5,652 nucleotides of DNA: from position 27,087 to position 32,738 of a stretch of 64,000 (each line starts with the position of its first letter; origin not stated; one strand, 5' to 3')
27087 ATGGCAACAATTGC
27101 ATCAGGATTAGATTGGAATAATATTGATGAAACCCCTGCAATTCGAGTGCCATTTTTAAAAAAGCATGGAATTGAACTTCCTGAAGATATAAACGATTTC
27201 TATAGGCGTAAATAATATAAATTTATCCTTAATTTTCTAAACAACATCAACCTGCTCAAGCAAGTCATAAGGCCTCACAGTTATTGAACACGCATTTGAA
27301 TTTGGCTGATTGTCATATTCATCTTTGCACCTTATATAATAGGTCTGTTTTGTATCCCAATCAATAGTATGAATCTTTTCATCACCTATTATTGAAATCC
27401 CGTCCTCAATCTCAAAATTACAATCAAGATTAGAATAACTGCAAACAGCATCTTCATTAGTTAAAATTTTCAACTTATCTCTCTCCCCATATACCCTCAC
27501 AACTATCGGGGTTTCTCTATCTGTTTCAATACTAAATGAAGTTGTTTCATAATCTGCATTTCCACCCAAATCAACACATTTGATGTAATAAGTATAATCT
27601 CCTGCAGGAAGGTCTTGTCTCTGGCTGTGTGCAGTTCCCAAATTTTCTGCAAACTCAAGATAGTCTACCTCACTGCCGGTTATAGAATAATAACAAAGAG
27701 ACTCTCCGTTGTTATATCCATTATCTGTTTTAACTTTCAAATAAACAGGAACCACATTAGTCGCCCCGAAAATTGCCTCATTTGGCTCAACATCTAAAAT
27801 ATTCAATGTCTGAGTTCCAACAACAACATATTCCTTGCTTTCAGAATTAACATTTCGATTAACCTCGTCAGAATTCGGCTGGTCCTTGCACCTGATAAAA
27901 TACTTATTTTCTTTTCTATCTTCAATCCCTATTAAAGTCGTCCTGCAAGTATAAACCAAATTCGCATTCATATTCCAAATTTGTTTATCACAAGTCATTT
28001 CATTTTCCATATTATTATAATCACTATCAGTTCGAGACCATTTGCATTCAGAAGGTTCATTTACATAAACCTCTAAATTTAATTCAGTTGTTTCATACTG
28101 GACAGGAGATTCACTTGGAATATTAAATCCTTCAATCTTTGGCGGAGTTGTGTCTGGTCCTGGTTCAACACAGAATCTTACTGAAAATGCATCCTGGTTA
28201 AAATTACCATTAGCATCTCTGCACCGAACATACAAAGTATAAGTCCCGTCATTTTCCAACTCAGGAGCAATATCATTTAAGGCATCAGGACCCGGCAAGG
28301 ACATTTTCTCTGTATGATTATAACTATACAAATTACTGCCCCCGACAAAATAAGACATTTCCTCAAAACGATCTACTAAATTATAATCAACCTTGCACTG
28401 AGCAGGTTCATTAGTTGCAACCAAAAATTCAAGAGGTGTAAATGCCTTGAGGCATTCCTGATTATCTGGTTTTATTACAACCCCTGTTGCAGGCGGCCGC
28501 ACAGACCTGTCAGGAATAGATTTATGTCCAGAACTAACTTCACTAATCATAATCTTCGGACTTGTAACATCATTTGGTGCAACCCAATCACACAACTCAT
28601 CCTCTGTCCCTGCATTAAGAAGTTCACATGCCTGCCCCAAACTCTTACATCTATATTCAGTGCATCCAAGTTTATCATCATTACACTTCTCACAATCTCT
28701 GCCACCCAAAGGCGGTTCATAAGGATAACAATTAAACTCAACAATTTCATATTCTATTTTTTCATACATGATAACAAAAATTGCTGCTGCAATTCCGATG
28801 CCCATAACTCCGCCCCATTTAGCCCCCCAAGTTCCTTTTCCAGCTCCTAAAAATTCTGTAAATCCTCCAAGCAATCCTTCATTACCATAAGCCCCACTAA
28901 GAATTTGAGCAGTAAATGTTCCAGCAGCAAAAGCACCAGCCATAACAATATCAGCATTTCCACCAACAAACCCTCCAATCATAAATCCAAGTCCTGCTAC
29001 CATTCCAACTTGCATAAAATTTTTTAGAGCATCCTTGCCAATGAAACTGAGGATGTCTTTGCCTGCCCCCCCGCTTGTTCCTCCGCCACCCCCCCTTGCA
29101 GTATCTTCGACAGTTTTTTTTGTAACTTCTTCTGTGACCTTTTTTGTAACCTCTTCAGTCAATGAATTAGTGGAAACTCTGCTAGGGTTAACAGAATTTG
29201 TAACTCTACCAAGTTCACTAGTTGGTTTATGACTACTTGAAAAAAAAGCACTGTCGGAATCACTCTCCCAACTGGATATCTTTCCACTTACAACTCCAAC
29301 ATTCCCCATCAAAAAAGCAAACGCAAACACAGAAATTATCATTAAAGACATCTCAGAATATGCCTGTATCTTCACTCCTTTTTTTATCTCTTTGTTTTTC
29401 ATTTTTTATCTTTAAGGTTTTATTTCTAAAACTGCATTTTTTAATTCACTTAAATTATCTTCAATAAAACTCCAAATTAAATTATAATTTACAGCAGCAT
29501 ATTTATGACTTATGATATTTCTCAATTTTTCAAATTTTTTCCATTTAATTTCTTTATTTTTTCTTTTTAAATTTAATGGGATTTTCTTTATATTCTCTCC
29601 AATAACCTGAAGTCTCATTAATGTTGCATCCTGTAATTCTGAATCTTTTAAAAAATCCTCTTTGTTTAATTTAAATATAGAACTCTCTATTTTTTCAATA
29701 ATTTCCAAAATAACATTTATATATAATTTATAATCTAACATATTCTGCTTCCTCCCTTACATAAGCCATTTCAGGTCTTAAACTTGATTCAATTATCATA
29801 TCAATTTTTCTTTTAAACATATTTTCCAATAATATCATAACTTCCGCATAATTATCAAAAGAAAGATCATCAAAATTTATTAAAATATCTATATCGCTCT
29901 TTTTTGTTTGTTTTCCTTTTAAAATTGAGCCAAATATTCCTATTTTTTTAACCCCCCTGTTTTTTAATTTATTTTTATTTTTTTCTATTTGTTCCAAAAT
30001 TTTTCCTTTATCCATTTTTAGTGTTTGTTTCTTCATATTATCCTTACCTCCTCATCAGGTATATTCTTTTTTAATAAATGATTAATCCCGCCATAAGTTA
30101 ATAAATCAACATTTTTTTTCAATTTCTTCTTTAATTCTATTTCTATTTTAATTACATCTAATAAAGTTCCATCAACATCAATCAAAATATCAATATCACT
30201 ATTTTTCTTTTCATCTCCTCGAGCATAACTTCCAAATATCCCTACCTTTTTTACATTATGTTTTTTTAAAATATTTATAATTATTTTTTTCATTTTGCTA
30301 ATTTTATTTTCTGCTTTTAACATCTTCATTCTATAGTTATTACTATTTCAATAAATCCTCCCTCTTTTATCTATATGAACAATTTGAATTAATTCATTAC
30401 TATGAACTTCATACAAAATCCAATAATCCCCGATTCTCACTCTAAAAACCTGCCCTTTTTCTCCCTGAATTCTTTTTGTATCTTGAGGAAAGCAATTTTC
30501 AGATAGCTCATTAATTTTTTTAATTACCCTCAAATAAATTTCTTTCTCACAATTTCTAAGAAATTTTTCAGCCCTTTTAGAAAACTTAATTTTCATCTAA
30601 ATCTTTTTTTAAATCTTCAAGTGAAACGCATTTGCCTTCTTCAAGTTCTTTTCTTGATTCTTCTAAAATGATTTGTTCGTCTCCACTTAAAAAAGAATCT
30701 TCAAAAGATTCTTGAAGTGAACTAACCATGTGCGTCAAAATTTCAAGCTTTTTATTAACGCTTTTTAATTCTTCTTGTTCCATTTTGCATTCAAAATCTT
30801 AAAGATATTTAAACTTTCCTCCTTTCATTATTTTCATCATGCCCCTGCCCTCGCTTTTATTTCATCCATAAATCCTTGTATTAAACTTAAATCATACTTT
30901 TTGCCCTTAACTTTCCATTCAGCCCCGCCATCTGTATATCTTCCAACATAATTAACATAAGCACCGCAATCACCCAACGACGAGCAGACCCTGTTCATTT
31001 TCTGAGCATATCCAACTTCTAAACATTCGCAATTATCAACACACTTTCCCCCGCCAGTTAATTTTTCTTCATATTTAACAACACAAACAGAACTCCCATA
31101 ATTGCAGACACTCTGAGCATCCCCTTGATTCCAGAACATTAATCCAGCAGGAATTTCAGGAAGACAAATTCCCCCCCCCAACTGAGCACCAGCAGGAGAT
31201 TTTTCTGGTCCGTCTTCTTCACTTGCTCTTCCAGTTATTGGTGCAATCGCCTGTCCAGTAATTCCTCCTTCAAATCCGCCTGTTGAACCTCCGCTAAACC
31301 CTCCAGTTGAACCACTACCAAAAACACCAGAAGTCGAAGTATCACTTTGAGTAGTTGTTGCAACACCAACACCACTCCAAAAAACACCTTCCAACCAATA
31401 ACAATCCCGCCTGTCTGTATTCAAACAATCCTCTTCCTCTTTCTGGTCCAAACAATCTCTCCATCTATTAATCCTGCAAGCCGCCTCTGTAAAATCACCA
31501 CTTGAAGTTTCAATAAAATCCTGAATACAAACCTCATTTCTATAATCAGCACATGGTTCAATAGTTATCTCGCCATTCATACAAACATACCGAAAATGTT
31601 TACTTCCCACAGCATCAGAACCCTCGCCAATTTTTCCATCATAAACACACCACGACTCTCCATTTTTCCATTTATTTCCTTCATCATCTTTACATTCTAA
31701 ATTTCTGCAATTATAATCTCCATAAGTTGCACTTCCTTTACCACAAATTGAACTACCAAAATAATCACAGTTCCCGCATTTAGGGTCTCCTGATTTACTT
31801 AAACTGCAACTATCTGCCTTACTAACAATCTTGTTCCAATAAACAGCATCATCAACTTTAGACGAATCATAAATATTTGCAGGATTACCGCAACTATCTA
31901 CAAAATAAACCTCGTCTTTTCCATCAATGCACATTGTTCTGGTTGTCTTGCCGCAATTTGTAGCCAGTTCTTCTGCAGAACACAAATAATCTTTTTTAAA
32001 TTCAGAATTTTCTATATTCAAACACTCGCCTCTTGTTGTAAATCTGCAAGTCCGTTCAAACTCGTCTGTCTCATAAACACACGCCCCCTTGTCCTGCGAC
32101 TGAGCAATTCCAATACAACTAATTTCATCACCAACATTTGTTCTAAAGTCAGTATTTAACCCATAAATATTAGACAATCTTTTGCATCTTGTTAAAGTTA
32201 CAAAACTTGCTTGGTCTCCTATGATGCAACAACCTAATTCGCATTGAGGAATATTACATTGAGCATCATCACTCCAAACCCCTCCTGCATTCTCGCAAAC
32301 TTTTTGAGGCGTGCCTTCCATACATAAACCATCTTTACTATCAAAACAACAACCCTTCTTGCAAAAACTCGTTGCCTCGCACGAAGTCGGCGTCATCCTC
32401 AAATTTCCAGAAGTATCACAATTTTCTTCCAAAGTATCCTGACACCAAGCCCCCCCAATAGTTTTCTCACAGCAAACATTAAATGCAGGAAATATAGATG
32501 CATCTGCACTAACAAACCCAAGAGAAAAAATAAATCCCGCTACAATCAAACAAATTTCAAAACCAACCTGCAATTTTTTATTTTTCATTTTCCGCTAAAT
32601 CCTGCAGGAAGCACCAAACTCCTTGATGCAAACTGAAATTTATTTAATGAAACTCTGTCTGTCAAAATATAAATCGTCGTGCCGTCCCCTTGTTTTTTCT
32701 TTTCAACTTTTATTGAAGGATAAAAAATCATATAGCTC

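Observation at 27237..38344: Two paralogous modules pairing a pilin-like gene with a giant cysteine-rich envelope protein (one fused, one split), headed by an RHH gene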

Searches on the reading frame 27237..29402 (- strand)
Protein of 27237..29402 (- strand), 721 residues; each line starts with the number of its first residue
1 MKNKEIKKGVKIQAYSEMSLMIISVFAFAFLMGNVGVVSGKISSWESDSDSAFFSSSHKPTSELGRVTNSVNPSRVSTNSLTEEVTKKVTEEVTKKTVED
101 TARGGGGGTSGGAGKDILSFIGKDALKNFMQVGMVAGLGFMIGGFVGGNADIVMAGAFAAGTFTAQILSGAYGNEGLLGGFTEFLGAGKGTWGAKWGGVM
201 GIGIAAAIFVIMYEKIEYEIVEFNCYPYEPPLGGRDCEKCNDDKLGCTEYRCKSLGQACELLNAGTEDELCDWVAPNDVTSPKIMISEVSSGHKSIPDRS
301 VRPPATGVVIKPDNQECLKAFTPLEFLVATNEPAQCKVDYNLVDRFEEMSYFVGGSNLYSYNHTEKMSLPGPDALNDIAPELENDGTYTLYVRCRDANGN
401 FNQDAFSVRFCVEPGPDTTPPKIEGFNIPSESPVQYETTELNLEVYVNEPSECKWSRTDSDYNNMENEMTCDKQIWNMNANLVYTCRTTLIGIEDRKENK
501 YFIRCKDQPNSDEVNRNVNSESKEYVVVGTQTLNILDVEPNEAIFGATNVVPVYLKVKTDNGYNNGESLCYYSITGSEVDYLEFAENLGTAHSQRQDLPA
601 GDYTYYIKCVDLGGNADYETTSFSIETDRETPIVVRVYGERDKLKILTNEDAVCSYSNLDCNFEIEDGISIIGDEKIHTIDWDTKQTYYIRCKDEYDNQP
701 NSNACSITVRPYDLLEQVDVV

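Call 4: search_protein_families(library=pfam, proteins=[window:27237-29402:-], max_evalue=1)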
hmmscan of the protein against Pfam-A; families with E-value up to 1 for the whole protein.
window:27237-29402:- (721 aa): 4 families
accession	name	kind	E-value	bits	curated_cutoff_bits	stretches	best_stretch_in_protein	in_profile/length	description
PF19077.6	Big_13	-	9.2e-06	26.5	27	2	587-627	60-102/102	Bacterial Ig-like domain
PF07495.19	Y_Y_Y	-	3.2e-05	24.2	26.6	2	385-410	37-62/65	Y_Y_Y domain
PF15418.12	DUF4625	-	0.00055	20.7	27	0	380-407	100-127/131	Domain of unknown function (DUF4625)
PF13750.12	Big_3_3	-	0.014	15.5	27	0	378-407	114-143/157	Bacterial Ig-like domain (group 3)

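Call 48: search_protein_families(library=ncbifam, proteins=[window:27237-29402:-], max_evalue=1)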
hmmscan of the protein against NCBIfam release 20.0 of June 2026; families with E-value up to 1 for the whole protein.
window:27237-29402:- (721 aa): 0 families

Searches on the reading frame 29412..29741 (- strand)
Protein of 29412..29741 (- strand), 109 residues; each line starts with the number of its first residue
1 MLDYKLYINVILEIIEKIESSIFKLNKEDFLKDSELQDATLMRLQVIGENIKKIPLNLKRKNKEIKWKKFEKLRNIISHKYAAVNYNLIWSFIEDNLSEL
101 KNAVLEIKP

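Call 23: search_protein_families(library=pfam, proteins=[window:29412-29741:-], max_evalue=0.01)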
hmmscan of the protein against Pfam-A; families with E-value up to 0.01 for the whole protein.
window:29412-29741:- (109 aa): 1 family
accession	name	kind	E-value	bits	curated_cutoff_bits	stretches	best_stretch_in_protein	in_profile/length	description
PF01934.22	HepT-like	-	4.6e-22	78.4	23.5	1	11-106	1-119/120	Ribonuclease HepT-like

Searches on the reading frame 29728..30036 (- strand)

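Call 23: search_protein_families(library=pfam, proteins=[window:29728-30036:-], max_evalue=0.01)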
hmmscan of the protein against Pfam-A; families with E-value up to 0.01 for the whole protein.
window:29728-30036:- (102 aa): 3 families
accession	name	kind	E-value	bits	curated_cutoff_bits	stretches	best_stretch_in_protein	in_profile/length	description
PF18765.7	Polbeta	-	1.1e-12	48.4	26.9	1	19-89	2-75/93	Polymerase beta, Nucleotidyltransferase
PF01909.29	NTP_transf_2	-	8.7e-12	45.7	21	1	19-89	3-81/93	Nucleotidyltransferase domain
PF22600.2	MTPAP-like_central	-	0.00016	22.2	27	1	11-70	23-80/139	Poly(A) RNA polymerase, mitochondrial-like, central palm domain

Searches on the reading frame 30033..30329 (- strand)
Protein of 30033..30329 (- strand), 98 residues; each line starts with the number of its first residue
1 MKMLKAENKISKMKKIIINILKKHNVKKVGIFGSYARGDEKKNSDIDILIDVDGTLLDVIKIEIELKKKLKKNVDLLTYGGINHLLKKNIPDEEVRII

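Call 23: search_protein_families(library=pfam, proteins=[window:30033-30329:-], max_evalue=0.01)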
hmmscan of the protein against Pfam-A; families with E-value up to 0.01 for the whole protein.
window:30033-30329:- (98 aa): 4 families
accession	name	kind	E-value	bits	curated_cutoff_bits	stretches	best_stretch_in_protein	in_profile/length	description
PF18765.7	Polbeta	-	2.3e-15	57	26.9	1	17-97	3-87/93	Polymerase beta, Nucleotidyltransferase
PF01909.29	NTP_transf_2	-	2.5e-15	57.1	21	1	15-91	2-87/93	Nucleotidyltransferase domain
PF22600.2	MTPAP-like_central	-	0.00048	20.7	27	1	10-57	26-70/139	Poly(A) RNA polymerase, mitochondrial-like, central palm domain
PF14792.12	DNA_pol_B_palm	-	0.002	18.8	25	1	11-58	8-55/113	DNA polymerase beta palm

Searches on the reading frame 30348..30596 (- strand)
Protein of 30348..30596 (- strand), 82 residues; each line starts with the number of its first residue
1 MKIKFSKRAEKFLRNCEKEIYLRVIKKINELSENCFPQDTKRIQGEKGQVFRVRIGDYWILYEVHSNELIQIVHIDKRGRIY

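Call 23: search_protein_families(library=pfam, proteins=[window:30348-30596:-], max_evalue=0.01)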
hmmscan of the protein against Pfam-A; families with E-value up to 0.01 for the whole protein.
window:30348-30596:- (82 aa): 1 family
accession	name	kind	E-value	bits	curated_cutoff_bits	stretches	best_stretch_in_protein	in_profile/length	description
PF05016.21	ParE_toxin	-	2.5e-09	38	23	1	3-82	1-89/89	ParE toxin of type II toxin-antitoxin system, parDE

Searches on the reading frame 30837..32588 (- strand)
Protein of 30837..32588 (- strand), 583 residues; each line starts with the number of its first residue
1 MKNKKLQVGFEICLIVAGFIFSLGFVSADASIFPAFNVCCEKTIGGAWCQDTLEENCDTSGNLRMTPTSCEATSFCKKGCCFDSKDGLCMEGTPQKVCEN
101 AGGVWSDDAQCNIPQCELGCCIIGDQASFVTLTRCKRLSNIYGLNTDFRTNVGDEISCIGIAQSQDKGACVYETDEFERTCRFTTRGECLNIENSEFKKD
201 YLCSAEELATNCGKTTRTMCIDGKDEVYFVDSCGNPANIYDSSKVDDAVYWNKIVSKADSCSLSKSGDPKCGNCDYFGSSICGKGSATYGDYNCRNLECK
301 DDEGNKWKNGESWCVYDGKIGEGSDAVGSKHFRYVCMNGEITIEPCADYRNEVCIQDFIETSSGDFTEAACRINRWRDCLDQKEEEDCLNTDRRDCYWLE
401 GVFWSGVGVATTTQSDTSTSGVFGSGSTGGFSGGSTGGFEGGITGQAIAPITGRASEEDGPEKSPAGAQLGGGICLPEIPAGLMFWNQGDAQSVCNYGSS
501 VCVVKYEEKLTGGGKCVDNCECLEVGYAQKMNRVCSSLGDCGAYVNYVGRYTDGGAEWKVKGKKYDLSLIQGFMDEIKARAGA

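Call 4: search_protein_families(library=pfam, proteins=[window:30837-32588:-], max_evalue=1)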
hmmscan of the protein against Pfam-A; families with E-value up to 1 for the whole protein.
window:30837-32588:- (583 aa): 0 families

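Call 48: search_protein_families(library=ncbifam, proteins=[window:30837-32588:-], max_evalue=1)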
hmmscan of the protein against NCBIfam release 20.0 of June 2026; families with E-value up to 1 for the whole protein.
window:30837-32588:- (583 aa): 0 families

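Call 69: search_protein_representatives(protein=window:30837-32588:-)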
Query: 583 residues. Proteins with E-value up to 0.001 (for the whole library): 1565; up to 1e-10: 1337; up to 1e-30: 800. The best 150 are listed.
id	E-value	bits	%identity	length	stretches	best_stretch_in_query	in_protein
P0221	1.9e-198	677.3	61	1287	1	24-568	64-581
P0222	6.2e-182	622.7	58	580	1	11-570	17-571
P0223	6.3e-172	589.7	54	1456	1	5-564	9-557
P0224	3.0e-171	587.4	53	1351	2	4-417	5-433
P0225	5.9e-163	560.1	56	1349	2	4-417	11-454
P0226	2.1e-150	518.6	49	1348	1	27-564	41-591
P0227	5.2e-148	510.7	51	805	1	6-565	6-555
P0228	9.6e-148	509.8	60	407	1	4-380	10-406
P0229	7.2e-142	490.4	49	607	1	15-566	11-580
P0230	4.6e-140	484.5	49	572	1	1-557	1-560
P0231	3.3e-136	471.7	54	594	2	35-430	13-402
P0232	5.8e-135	467.6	50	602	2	12-399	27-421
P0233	1.6e-133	462.8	45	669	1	6-565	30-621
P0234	5.9e-128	444.4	50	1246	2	12-405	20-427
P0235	6.1e-128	444.4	50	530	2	18-408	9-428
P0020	6.3e-87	308.9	43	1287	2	38-387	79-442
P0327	1.3e-85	304.6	42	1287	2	34-389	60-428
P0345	5.1e-83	296.0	42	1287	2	30-396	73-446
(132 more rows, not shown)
